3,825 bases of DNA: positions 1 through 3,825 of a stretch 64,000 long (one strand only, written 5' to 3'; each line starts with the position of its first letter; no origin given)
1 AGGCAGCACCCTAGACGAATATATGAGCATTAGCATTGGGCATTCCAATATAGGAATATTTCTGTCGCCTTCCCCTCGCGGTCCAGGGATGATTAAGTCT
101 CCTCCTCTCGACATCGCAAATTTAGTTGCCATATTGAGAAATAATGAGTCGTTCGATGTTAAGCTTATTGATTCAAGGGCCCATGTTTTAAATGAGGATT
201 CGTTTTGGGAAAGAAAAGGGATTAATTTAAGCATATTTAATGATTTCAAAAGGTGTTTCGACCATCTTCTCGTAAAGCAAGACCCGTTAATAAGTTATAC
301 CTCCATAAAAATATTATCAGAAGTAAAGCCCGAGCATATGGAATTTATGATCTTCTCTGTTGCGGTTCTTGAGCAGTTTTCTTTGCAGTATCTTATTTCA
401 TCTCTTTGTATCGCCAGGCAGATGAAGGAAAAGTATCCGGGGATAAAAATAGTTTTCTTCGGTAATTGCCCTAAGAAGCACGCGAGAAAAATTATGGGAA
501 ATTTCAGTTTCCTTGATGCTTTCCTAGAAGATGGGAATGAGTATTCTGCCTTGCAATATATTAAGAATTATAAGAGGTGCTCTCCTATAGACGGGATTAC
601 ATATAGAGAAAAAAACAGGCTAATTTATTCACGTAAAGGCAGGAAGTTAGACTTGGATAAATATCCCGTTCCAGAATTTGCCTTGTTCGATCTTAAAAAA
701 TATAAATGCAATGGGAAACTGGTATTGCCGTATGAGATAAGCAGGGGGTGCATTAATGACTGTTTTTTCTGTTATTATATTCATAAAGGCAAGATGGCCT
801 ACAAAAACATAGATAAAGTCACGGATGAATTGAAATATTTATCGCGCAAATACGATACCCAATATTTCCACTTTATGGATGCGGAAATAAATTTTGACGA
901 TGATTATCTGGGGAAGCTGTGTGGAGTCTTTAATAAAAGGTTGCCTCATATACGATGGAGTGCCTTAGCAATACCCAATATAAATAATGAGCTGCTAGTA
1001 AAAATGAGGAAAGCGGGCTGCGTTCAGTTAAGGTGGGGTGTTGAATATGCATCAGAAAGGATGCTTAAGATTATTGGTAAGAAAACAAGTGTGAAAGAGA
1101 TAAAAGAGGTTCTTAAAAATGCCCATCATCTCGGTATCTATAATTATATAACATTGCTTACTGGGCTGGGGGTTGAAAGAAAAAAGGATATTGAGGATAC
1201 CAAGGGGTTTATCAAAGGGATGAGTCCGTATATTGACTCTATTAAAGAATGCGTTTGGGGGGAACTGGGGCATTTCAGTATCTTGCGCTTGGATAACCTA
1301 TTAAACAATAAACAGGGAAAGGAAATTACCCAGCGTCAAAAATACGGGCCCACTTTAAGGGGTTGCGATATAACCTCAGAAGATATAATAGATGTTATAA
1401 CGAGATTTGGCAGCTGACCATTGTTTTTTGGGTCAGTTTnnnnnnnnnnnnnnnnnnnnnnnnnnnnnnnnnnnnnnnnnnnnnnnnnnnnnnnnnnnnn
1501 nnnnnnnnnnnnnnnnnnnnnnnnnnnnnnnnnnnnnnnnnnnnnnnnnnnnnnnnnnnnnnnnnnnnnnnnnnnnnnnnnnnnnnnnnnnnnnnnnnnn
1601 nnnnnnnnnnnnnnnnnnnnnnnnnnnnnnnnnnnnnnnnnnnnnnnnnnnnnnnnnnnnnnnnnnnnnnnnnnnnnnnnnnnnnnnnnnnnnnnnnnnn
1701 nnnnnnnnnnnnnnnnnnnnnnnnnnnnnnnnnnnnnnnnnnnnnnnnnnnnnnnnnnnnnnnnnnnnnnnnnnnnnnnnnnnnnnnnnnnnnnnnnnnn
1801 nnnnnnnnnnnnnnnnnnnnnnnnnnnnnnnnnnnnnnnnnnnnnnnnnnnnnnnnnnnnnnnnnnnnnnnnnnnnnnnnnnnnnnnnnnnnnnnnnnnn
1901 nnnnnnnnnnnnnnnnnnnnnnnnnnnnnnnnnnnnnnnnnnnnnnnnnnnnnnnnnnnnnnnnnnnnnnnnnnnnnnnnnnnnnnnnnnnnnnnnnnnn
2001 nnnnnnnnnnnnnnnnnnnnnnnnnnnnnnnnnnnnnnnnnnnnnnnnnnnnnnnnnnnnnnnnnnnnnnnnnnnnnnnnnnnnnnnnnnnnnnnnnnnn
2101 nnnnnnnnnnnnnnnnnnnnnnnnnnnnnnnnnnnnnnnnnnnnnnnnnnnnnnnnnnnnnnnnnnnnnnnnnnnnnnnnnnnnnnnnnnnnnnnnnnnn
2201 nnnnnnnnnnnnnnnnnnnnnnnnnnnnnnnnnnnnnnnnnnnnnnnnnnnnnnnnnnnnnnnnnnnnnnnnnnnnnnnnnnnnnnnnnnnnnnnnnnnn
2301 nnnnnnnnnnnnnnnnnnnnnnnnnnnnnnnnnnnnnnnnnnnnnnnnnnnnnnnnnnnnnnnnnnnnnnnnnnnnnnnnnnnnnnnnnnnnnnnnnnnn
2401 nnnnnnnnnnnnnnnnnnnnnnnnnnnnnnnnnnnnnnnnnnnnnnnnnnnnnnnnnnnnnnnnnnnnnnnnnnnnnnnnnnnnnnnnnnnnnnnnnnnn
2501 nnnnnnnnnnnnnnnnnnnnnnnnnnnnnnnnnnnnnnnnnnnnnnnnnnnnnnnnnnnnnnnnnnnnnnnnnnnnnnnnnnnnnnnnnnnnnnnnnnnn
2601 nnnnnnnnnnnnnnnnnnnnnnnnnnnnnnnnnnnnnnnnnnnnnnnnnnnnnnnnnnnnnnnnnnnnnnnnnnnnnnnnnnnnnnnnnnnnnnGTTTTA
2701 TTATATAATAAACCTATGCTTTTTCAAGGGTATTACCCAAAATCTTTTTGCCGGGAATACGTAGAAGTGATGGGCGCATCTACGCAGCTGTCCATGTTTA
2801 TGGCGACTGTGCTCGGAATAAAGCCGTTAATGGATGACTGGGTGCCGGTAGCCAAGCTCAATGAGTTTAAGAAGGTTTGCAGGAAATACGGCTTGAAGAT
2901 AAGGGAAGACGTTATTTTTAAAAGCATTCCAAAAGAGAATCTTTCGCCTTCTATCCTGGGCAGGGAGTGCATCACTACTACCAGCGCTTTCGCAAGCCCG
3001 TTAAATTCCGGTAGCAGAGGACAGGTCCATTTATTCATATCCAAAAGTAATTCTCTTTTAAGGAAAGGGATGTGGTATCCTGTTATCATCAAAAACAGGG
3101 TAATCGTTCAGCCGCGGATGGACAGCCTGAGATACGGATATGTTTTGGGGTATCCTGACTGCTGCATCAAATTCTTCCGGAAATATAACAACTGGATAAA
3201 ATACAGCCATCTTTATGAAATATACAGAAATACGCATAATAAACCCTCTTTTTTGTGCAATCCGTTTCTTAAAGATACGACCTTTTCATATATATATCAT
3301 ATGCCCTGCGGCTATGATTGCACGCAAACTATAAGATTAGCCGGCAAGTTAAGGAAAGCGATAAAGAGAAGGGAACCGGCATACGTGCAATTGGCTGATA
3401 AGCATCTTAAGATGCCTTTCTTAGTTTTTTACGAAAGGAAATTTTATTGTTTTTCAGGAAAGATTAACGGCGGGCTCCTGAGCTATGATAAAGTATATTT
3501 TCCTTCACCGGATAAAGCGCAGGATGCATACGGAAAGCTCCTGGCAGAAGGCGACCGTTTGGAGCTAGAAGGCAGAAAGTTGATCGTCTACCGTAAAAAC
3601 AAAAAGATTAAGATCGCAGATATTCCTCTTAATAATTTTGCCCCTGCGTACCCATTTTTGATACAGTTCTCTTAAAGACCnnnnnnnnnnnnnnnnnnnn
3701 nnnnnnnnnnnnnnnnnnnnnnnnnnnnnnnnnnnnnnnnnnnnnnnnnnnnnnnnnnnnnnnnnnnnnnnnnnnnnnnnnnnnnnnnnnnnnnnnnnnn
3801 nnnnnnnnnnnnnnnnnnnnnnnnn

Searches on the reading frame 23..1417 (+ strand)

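Call 30: search_protein_families(library=pfam, proteins=[window:23-1417:+])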
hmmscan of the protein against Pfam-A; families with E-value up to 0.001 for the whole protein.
window:23-1417:+ (464 aa): 1 family
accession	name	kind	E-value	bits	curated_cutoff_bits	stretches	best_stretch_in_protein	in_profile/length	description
PF04055.27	Radical_SAM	-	1.5e-17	64.7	29.5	1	237-396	1-165/166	Radical SAM superfamily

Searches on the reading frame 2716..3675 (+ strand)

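Call 30: search_protein_families(library=pfam, proteins=[window:2716-3675:+])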
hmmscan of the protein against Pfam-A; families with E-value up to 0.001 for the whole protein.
window:2716-3675:+ (319 aa): 1 family
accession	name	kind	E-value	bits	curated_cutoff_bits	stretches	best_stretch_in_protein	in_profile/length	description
PF04467.17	DUF483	-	4.9e-06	27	25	1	124-207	22-99/122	Protein of unknown function (DUF483)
